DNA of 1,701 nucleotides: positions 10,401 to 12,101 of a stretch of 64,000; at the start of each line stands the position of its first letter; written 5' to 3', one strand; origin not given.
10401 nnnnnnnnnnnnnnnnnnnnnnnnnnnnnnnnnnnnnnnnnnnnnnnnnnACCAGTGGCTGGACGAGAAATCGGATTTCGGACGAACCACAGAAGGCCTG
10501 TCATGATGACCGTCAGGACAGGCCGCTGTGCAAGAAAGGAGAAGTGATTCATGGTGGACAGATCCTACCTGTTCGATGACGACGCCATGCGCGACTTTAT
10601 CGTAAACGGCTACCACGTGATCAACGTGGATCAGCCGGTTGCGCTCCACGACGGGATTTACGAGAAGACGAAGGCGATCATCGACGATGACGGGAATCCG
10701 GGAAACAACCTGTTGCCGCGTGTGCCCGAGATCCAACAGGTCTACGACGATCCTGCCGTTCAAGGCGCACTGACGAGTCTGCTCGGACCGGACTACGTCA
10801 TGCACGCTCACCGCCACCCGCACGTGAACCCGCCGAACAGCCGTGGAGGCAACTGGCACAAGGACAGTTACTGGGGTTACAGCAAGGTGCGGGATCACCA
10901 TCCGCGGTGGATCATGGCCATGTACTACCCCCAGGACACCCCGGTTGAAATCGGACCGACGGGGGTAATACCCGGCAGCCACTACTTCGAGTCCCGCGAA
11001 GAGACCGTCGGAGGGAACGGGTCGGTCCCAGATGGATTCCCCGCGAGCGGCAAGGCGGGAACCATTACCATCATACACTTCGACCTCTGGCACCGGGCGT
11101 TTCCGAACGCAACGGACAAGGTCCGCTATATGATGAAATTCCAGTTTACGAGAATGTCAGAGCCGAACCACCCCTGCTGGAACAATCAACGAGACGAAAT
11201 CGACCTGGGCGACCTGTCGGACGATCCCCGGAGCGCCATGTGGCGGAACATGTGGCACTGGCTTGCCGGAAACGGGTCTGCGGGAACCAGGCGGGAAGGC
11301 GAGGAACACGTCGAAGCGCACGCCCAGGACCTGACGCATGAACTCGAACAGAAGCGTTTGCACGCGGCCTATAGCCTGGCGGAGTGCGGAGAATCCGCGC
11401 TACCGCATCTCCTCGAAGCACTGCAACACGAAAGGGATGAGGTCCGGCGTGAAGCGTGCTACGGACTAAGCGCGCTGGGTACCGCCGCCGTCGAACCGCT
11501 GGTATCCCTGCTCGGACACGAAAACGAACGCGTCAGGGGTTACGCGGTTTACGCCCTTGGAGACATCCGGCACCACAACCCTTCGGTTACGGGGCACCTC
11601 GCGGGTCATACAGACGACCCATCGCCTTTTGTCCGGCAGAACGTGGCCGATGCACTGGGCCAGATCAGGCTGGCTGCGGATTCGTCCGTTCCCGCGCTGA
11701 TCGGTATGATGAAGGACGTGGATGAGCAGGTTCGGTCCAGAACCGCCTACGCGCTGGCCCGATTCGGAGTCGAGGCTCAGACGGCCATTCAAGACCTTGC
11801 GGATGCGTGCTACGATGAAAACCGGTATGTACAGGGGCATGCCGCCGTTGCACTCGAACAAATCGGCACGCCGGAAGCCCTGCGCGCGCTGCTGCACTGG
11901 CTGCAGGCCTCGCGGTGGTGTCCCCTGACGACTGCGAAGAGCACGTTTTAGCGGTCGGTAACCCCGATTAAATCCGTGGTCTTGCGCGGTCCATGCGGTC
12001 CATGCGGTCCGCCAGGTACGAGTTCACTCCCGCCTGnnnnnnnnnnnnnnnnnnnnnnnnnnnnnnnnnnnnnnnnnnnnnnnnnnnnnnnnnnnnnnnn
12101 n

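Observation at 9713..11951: PhyH-type dioxygenase fused to PBS-lyase HEAT repeats, preceded by an unassignable 245-aa protein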

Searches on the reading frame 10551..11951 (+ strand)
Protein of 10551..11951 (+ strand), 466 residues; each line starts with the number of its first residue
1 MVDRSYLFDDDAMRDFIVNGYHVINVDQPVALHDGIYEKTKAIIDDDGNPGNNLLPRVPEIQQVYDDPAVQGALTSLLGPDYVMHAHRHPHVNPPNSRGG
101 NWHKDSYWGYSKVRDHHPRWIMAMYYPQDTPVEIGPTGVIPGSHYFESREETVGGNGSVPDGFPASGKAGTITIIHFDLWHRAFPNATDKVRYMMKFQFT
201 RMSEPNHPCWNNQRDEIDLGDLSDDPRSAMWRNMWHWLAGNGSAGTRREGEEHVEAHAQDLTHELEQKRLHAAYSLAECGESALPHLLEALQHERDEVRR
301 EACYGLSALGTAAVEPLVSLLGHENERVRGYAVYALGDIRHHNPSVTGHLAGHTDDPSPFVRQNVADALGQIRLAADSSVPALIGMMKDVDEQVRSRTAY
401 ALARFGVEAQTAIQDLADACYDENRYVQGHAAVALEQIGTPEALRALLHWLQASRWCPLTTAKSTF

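Call 3: search_protein_families(library=pfam, proteins=[window:10551-11951:+], max_evalue=0.01)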
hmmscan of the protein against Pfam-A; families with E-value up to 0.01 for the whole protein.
window:10551-11951:+ (466 aa): 8 families
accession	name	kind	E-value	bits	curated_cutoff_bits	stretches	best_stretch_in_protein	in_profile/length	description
PF13646.12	HEAT_2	-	6e-34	116.6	27.7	3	314-403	1-88/88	HEAT repeats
PF02985.28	HEAT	-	3.1e-19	67.7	23.5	1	284-310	2-28/31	HEAT repeat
PF13513.12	HEAT_EZ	-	2.8e-18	66.4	27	1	312-338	28-54/55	HEAT-like repeat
PF03130.22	HEAT_PBS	-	5.3e-16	57.7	20.9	0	269-293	2-27/27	PBS lyase HEAT-like repeat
PF05721.19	PhyH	-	2.5e-14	54.5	22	1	59-192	59-211/213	Phytanoyl-CoA dioxygenase (PhyH)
PF00514.29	Arm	-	4e-11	43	20.6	0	282-307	12-37/41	Armadillo/beta-catenin-like repeat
PF12717.13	Cnd1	-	1.1e-05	26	26.4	0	361-440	2-87/162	non-SMC mitotic condensation complex subunit 1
PF25757.1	TPR_DNAAF5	-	0.0028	17.3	27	1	313-371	169-232/288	Dynein axonemal assembly factor 5-like, TPR repeats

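Call 4: search_protein_families(library=ncbifam, proteins=[window:10551-11951:+], max_evalue=0.1)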
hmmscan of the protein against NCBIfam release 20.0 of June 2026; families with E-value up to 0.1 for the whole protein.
window:10551-11951:+ (466 aa): 7 families
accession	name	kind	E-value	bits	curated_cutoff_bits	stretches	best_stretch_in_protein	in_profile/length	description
NF010374.0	PRK13800.1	equivalog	2.2e-09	36.2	1196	1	251-449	652-846/898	fumarate reductase/succinate dehydrogenase flavoprotein subunit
NF045915.1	PhycobilmeDegNblB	equivalog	1e-08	35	300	1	361-418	146-202/214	phycobilisome degradation protein NblB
NF058515.1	phyc_lyase_CpcF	equivalog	1.1e-08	34.9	220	1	270-375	17-122/200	C-phycocyanin alpha-cysteine-84 phycocyanobilin lyase subunit CpcF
NF045662.1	DVU0298_fam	equivalog_domain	9.1e-07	28.6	75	0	391-452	121-186/213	DVU0298 family protein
NF058502.1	phyc_lyase_CpcE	equivalog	8.7e-06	25.4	330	2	365-453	22-115/260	C-phycocyanin alpha-cysteine-84 phycocyanobilin lyase subunit CpcE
NF007244.0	PRK09687.1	equivalog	1.7e-05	24.3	275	1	270-362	113-211/285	putative lyase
NF058505.1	phyc_lyase_CpeY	equivalog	0.003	16.2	600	0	372-442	41-114/419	C-phycoerythrin alpha-cysteine-82 phycoerythrobilin lyase CpeY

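Call 5: find_homologous_proteins(query=window:10551-11948:+)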
Query window:10551-11948:+ (466 aa): 1267 proteins with E <= 0.001 among 8000 candidates; the best 120 are listed.
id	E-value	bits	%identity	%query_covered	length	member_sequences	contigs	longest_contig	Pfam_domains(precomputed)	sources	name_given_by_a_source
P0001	0.0e+0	1074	97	100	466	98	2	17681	PF12717.14,PF00514.30,PF02985.29,PF03130.23,PF13513.13,PF05721.20,PF13646.13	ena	-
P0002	0.0e+0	1070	97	100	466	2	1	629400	PF12717.14,PF00514.30,PF02985.29,PF03130.23,PF13513.13,PF05721.20,PF13646.13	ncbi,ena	-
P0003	0.0e+0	1063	97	100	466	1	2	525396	PF00514.30,PF02985.29,PF03130.23,PF13513.13,PF05721.20,PF13646.13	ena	-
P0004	3.3e-297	1004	90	100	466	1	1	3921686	PF12717.14,PF00514.30,PF02985.29,PF03130.23,PF13513.13,PF05721.20,PF13646.13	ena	-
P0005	4.8e-292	987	90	100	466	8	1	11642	PF00514.30,PF02985.29,PF03130.23,PF13513.13,PF05721.20,PF13646.13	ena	-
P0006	1.2e-290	982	89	100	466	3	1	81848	PF00514.30,PF02985.29,PF03130.23,PF13513.13,PF05721.20,PF13646.13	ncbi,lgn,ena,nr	ncbi:MAG: HEAT repeat domain-containing protein [Gemmatimonadota bacterium]|nr:HEAT repeat domain-co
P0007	5.9e-289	977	89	100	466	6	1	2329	PF00514.30,PF02985.29,PF03130.23,PF13513.13,PF05721.20,PF13646.13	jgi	jgi:HEAT repeat protein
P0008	3.1e-287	971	88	100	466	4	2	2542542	PF00514.30,PF02985.29,PF03130.23,PF13513.13,PF05721.20,PF13646.13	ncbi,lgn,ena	-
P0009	7.5e-287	970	89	100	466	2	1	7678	PF00514.30,PF02985.29,PF03130.23,PF13513.13,PF05721.20,PF13646.13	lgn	-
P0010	1.5e-285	965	88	100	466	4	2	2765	PF00514.30,PF02985.29,PF03130.23,PF13513.13,PF05721.20,PF13646.13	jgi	jgi:hypothetical protein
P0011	3.4e-284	961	87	100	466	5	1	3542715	PF00514.30,PF02985.29,PF03130.23,PF13513.13,PF05721.20,PF13646.13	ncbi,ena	-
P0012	4.2e-283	957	88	100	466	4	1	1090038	PF00514.30,PF02985.29,PF03130.23,PF13513.13,PF05721.20,PF13646.13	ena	-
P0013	2.6e-282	955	88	100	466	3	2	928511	PF00514.30,PF02985.29,PF03130.23,PF13513.13,PF05721.20,PF13646.13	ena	-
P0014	1.3e-280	949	86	100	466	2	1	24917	PF00514.30,PF02985.29,PF03130.23,PF13513.13,PF05721.20,PF13646.13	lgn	-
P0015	8.1e-264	894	82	100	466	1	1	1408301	PF12717.14,PF00514.30,PF02985.29,PF03130.23,PF13513.13,PF01602.27,PF05721.20,PF13646.13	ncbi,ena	-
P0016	1.1e-227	775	71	100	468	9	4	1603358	PF00514.30,PF02985.29,PF03130.23,PF13513.13,PF05721.20,PF13646.13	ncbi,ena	-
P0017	6.0e-207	706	65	100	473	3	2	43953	PF00514.30,PF02985.29,PF03130.23,PF13513.13,PF05721.20,PF13646.13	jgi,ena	jgi:HEAT repeat protein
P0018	3.6e-204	697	66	100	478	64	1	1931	PF12717.14,PF00514.30,PF02985.29,PF03130.23,PF13513.13,PF01602.27,PF05721.20,PF13646.13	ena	-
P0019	2.7e-185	635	61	100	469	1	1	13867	PF00514.30,PF02985.29,PF03130.23,PF13513.13,PF05721.20,PF13646.13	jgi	jgi:ectoine hydroxylase-related dioxygenase (phytanoyl-CoA dioxygenase family)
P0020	5.7e-179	614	59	99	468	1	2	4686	PF00514.30,PF02985.29,PF03130.23,PF13513.13,PF05721.20,PF13646.13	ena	-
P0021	4.4e-178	611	58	100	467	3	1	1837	PF12717.14,PF00514.30,PF02985.29,PF03130.23,PF13513.13,PF05721.20,PF13646.13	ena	-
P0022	1.6e-177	609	58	100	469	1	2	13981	PF00514.30,PF02985.29,PF03130.23,PF13513.13,PF05721.20,PF13646.13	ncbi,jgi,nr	ncbi:MAG: HEAT repeat domain-containing protein [candidate division Zixibacteria bacterium]|nr:HEAT 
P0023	5.8e-175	601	58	99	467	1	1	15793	PF12717.14,PF00514.30,PF02985.29,PF03130.23,PF13513.13,PF05721.20,PF13646.13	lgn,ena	-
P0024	3.3e-174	598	58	99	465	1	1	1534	PF00514.30,PF02985.29,PF03130.23,PF13513.13,PF05721.20,PF13646.13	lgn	-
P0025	9.1e-173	594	58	100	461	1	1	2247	PF00514.30,PF02985.29,PF03130.23,PF13513.13,PF05721.20,PF13646.13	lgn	-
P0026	7.0e-172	591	57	99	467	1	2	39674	PF12717.14,PF00514.30,PF02985.29,PF03130.23,PF13513.13,PF05721.20,PF13646.13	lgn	-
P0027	2.7e-171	589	57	99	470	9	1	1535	PF00514.30,PF02985.29,PF03130.23,PF13513.13,PF05721.20,PF13646.13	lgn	-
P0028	5.8e-171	588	57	99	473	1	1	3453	PF00514.30,PF02985.29,PF03130.23,PF13513.13,PF05721.20,PF13646.13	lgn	-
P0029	1.5e-170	586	57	100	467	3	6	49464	PF12717.14,PF00514.30,PF02985.29,PF03130.23,PF13513.13,PF01602.27,PF05721.20,PF13646.13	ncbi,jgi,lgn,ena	ncbi:MAG: HEAT repeat domain-containing protein [bacterium]|jgi:hypothetical protein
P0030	2.4e-170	586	56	100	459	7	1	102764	PF12717.14,PF00514.30,PF02985.29,PF03130.23,PF13513.13,PF05721.20,PF13646.13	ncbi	-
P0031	1.0e-169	583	56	99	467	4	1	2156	PF12717.14,PF00514.30,PF02985.29,PF03130.23,PF13513.13,PF05721.20,PF13646.13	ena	-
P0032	1.9e-169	583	56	99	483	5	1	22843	PF00514.30,PF02985.29,PF03130.23,PF13513.13,PF05721.20,PF13646.13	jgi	-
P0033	6.1e-168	578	56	100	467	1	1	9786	PF02985.29,PF03130.23,PF13513.13,PF05721.20,PF13646.13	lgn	-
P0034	6.7e-168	577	54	99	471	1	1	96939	PF12717.14,PF02985.29,PF03130.23,PF13513.13,PF05721.20,PF13646.13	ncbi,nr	ncbi:MAG: HEAT repeat domain-containing protein [Capsulimonadales bacterium]|nr:HEAT repeat domain-c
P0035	1.1e-167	577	56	99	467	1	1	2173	PF12717.14,PF00514.30,PF02985.29,PF03130.23,PF13513.13,PF05721.20,PF13646.13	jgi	jgi:hypothetical protein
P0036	1.3e-167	577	57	99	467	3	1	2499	PF12717.14,PF00514.30,PF02985.29,PF03130.23,PF13513.13,PF05721.20,PF13646.13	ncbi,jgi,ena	jgi:hypothetical protein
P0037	2.8e-167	575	57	99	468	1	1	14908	PF12717.14,PF00514.30,PF02985.29,PF03130.23,PF13513.13,PF05721.20,PF13646.13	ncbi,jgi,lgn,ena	jgi:HEAT repeat protein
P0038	7.1e-167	574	54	100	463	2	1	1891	PF00514.30,PF02985.29,PF03130.23,PF13513.13,PF05721.20,PF13646.13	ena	-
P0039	1.4e-165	570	56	99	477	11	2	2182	PF02985.29,PF03130.23,PF13513.13,PF05721.20,PF13646.13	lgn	-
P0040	1.8e-165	569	56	99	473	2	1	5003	PF02985.29,PF03130.23,PF13513.13,PF05721.20,PF13646.13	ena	-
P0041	8.3e-165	567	56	99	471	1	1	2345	PF00514.30,PF02985.29,PF03130.23,PF13513.13,PF05721.20,PF13646.13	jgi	jgi:hypothetical protein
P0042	1.7e-164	566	56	99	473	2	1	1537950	PF02985.29,PF03130.23,PF13513.13,PF05721.20,PF13646.13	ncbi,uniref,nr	ncbi:HEAT repeat domain-containing protein [Armatimonas rosea]|uniref:3-methyladenine DNA glycosylas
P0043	1.7e-163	563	55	99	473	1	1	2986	PF02985.29,PF03130.23,PF13513.13,PF05721.20,PF13646.13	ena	-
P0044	1.3e-162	560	55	99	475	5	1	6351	PF00514.30,PF02985.29,PF03130.23,PF13513.13,PF05721.20,PF13646.13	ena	-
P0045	1.7e-161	556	53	100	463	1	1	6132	PF00514.30,PF02985.29,PF03130.23,PF13513.13,PF05721.20,PF13646.13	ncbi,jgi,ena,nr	ncbi:MAG: phytanoyl-CoA dioxygenase [Candidatus Latescibacteria bacterium]|jgi:hypothetical protein|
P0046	1.8e-161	556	56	99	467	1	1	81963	PF12717.14,PF00514.30,PF02985.29,PF03130.23,PF13513.13,PF05721.20,PF13646.13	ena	-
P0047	2.2e-159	549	55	99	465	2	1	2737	PF00514.30,PF02985.29,PF03130.23,PF13513.13,PF05721.20,PF13646.13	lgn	-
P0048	3.4e-157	542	68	74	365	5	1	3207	PF00514.30,PF02985.29,PF03130.23,PF13513.13,PF05721.20,PF13646.13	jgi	-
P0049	5.8e-156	538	54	99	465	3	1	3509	PF00514.30,PF02985.29,PF03130.23,PF13513.13,PF05721.20,PF13646.13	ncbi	ncbi:MAG: HEAT repeat domain-containing protein [Armatimonadota bacterium]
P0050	8.0e-154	531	53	99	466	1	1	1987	PF00514.30,PF02985.29,PF03130.23,PF13513.13,PF05721.20,PF13646.13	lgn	-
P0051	8.2e-153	528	52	99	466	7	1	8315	PF00514.30,PF02985.29,PF03130.23,PF13513.13,PF05721.20,PF13646.13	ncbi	-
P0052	2.6e-151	523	47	100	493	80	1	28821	PF12717.14,PF00514.30,PF02985.29,PF03130.23,PF13513.13,PF05721.20,PF13646.13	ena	-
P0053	1.8e-149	517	47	100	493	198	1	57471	PF12717.14,PF00514.30,PF02985.29,PF03130.23,PF13513.13,PF05721.20,PF13646.13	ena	-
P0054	3.1e-149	516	52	99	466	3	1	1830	PF02985.29,PF03130.23,PF13513.13,PF05721.20,PF13646.13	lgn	-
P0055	2.3e-148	513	46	100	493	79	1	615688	PF12717.14,PF00514.30,PF02985.29,PF03130.23,PF13513.13,PF05721.20,PF13646.13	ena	-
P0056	3.3e-147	509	47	100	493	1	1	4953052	PF12717.14,PF00514.30,PF02985.29,PF03130.23,PF13513.13,PF05721.20,PF13646.13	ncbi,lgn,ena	-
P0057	2.1e-146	507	46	100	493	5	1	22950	PF12717.14,PF00514.30,PF02985.29,PF03130.23,PF13513.13,PF01602.27,PF05721.20,PF13646.13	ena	-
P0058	1.0e-145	504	51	100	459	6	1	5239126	PF12717.14,PF00514.30,PF02985.29,PF03130.23,PF13513.13,PF01602.27,PF05721.20,PF13646.13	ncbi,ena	-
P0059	3.3e-143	496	49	100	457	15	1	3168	PF02985.29,PF03130.23,PF13513.13,PF05721.20,PF13646.13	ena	-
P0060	2.3e-142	493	47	100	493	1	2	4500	PF12717.14,PF00514.30,PF02985.29,PF03130.23,PF13513.13,PF05721.20,PF13646.13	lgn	-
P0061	2.3e-142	493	48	100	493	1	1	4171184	PF12717.14,PF00514.30,PF02985.29,PF03130.23,PF13513.13,PF05721.20,PF13646.13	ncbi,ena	-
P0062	3.3e-142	493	46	100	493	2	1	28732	PF12717.14,PF00514.30,PF02985.29,PF03130.23,PF13513.13,PF05721.20,PF13646.13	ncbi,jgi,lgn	-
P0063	4.7e-142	492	46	100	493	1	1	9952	PF12717.14,PF00514.30,PF02985.29,PF03130.23,PF13513.13,PF05721.20,PF13646.13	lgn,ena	-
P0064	3.4e-141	489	47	100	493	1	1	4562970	PF12717.14,PF00514.30,PF02985.29,PF03130.23,PF13513.13,PF05721.20,PF13646.13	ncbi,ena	-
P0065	5.6e-141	489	50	100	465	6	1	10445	PF00514.30,PF02985.29,PF03130.23,PF13513.13,PF01602.27,PF05721.20,PF13646.13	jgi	jgi:HEAT repeat protein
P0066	9.4e-141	488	47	100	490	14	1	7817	PF02985.29,PF03130.23,PF13513.13,PF05721.20,PF13646.13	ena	-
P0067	5.1e-140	486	46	100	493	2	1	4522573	PF12717.14,PF02985.29,PF03130.23,PF13513.13,PF05721.20,PF13646.13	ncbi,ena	-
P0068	5.6e-140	485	48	100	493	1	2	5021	PF00514.30,PF02985.29,PF03130.23,PF13513.13,PF05721.20,PF13646.13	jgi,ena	jgi:HEAT repeat protein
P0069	5.6e-140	485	50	100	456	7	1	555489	PF12717.14,PF00514.30,PF02985.29,PF03130.23,PF13513.13,PF05721.20,PF13646.13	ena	-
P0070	1.0e-139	485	49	100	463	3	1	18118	PF12717.14,PF00514.30,PF02985.29,PF03130.23,PF13513.13,PF01602.27,PF05721.20,PF13646.13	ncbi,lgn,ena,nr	ncbi:MAG: phytanoyl-CoA dioxygenase [Candidatus Latescibacteria bacterium]|nr:phytanoyl-CoA dioxygen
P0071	3.6e-139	483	50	99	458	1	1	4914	PF02985.29,PF03130.23,PF13513.13,PF05721.20,PF13646.13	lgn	-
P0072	3.6e-139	483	48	99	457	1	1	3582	PF12717.14,PF00514.30,PF02985.29,PF03130.23,PF13513.13,PF05721.20,PF13646.13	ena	-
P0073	5.2e-139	482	51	100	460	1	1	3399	PF12717.14,PF00514.30,PF02985.29,PF03130.23,PF13513.13,PF05721.20,PF13646.13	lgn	-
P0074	6.7e-139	482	47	100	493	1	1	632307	PF12717.14,PF00514.30,PF02985.29,PF03130.23,PF13513.13,PF05721.20,PF13646.13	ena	-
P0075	1.5e-137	477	49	100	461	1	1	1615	PF12717.14,PF00514.30,PF02985.29,PF03130.23,PF13513.13,PF05721.20,PF13646.13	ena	-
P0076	4.1e-137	476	47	100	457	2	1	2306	PF12717.14,PF02985.29,PF03130.23,PF13513.13,PF05721.20,PF13646.13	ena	-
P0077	4.4e-137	476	49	100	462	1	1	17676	PF12717.14,PF00514.30,PF02985.29,PF03130.23,PF13513.13,PF05721.20,PF13646.13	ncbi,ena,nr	ncbi:MAG: HEAT repeat domain-containing protein [Candidatus Poribacteria bacterium]|nr:HEAT repeat d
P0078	1.0e-136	475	47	100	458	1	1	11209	PF12717.14,PF02985.29,PF03130.23,PF13513.13,PF01602.27,PF05721.20,PF13646.13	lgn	-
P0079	1.6e-136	474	48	100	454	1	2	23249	PF12717.14,PF00514.30,PF02985.29,PF03130.23,PF13513.13,PF05721.20,PF13646.13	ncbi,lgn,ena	-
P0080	6.6e-136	472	48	99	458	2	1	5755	PF12717.14,PF02985.29,PF03130.23,PF13513.13,PF01602.27,PF05721.20,PF13646.13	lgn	-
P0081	8.5e-136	472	50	100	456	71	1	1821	PF12717.14,PF00514.30,PF02985.29,PF03130.23,PF13513.13,PF05721.20,PF13646.13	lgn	-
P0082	1.3e-135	471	49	100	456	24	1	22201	PF12717.14,PF00514.30,PF02985.29,PF03130.23,PF13513.13,PF05721.20,PF13646.13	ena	-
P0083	1.4e-135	471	49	100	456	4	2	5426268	PF12717.14,PF00514.30,PF02985.29,PF03130.23,PF13513.13,PF05721.20,PF13646.13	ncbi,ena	-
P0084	1.6e-135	471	48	99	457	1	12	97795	PF12717.14,PF00514.30,PF02985.29,PF03130.23,PF13513.13,PF01602.27,PF05721.20,PF13646.13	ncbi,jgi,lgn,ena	jgi:hypothetical protein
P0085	2.2e-135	470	44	100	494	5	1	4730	PF02985.29,PF03130.23,PF13513.13,PF05721.20,PF13646.13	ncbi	-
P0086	4.0e-135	469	48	99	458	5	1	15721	PF12717.14,PF02985.29,PF03130.23,PF13513.13,PF01602.27,PF05721.20,PF13646.13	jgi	-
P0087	8.2e-135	468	46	100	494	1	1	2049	PF00514.30,PF02985.29,PF03130.23,PF13513.13,PF05721.20,PF13646.13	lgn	-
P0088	2.0e-134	467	47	100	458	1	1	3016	PF00514.30,PF02985.29,PF03130.23,PF13513.13,PF01602.27,PF05721.20,PF13646.13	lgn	-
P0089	2.4e-134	467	45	100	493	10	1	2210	PF00514.30,PF02985.29,PF03130.23,PF13513.13,PF05721.20,PF13646.13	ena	-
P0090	9.6e-134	465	46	99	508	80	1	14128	PF12717.14,PF00514.30,PF02985.29,PF03130.23,PF13513.13,PF05721.20,PF13646.13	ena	-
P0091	3.1e-133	463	46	100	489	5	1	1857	PF12717.14,PF00514.30,PF02985.29,PF03130.23,PF13513.13,PF05721.20,PF13646.13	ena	-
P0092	3.6e-133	463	45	100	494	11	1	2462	PF12717.14,PF02985.29,PF03130.23,PF13513.13,PF05721.20,PF13646.13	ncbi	-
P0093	4.9e-133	463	47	100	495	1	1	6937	PF12717.14,PF02985.29,PF03130.23,PF13513.13,PF05721.20,PF13646.13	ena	-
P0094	1.9e-132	461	46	100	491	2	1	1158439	PF02985.29,PF03130.23,PF13513.13,PF05721.20,PF13646.13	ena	-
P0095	2.4e-132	460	45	100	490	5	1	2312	PF02985.29,PF03130.23,PF13513.13,PF05721.20,PF13646.13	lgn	-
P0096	2.8e-132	460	46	100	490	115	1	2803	PF02985.29,PF03130.23,PF13513.13,PF05721.20,PF13646.13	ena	-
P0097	4.3e-132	459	43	100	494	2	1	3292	PF12717.14,PF02985.29,PF03130.23,PF13513.13,PF05721.20,PF13646.13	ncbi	-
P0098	4.8e-132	459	46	100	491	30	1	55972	PF02985.29,PF03130.23,PF13513.13,PF05721.20,PF13646.13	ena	-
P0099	6.3e-132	459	47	100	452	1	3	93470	PF00514.30,PF02985.29,PF03130.23,PF13513.13,PF05721.20,PF13646.13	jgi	jgi:HEAT repeat protein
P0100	1.2e-131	458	48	99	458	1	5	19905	PF00514.30,PF02985.29,PF03130.23,PF13513.13,PF05721.20,PF13646.13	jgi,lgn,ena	-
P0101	1.6e-131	458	47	100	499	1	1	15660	PF12717.14,PF00514.30,PF25786.1,PF02985.29,PF03130.23,PF13513.13,PF01602.27,PF05721.20,PF13646.13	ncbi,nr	ncbi:HEAT repeat domain-containing protein [Candidatus Poribacteria bacterium]|nr:HEAT repeat domain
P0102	1.8e-131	457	43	100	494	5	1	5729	PF00514.30,PF02985.29,PF03130.23,PF13513.13,PF05721.20,PF13646.13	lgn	-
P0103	2.3e-131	457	47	100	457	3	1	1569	PF00514.30,PF02985.29,PF03130.23,PF13513.13,PF05721.20,PF13646.13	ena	-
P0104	2.7e-131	457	45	100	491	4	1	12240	PF00514.30,PF02985.29,PF03130.23,PF13513.13,PF05721.20,PF13646.13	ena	-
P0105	3.4e-131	456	45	100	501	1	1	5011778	PF12717.14,PF00514.30,PF02985.29,PF03130.23,PF13513.13,PF05721.20,PF13646.13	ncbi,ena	-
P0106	3.8e-131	456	46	100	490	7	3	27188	PF12717.14,PF02985.29,PF03130.23,PF13513.13,PF05721.20,PF13646.13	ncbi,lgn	-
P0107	3.8e-131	456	46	100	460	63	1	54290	PF12717.14,PF00514.30,PF02985.29,PF03130.23,PF13513.13,PF05721.20,PF13646.13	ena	-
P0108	5.0e-131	456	44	100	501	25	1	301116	PF00514.30,PF02985.29,PF03130.23,PF13513.13,PF05721.20,PF13646.13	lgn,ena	-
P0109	5.2e-131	456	46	100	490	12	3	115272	PF12717.14,PF02985.29,PF03130.23,PF13513.13,PF05721.20,PF13646.13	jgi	-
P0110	1.8e-130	454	42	100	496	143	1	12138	PF12717.14,PF00514.30,PF02985.29,PF03130.23,PF13513.13,PF01602.27,PF05721.20,PF13646.13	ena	-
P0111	2.1e-130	454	46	100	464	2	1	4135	PF00514.30,PF02985.29,PF03130.23,PF13513.13,PF05721.20,PF13646.13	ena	-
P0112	4.7e-130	453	43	100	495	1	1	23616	PF00514.30,PF02985.29,PF03130.23,PF13513.13,PF05721.20,PF13646.13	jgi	jgi:HEAT repeat protein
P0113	4.9e-130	453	46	100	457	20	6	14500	PF02985.29,PF03130.23,PF13513.13,PF05721.20,PF13646.13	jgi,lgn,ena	-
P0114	8.5e-130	452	44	100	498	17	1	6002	PF12717.14,PF00514.30,PF02985.29,PF03130.23,PF13513.13,PF05721.20,PF13646.13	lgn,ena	-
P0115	9.1e-130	452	46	100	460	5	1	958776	PF12717.14,PF00514.30,PF25786.1,PF02985.29,PF03130.23,PF13513.13,PF01602.27,PF05721.20,PF13646.13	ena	-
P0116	9.2e-130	452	46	100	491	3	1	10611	PF02985.29,PF03130.23,PF13513.13,PF05721.20,PF13646.13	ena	-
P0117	9.8e-130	452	46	100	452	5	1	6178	PF00514.30,PF02985.29,PF03130.23,PF13513.13,PF05721.20,PF13646.13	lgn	-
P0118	1.0e-129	452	46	100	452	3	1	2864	PF00514.30,PF02985.29,PF03130.23,PF13513.13,PF05721.20,PF13646.13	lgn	-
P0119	1.1e-129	451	43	100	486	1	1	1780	PF12717.14,PF00514.30,PF02985.29,PF03130.23,PF13513.13,PF05721.20,PF13646.13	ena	-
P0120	1.3e-129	451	44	100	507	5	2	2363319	PF02985.29,PF03130.23,PF13513.13,PF05721.20,PF13646.13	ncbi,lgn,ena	-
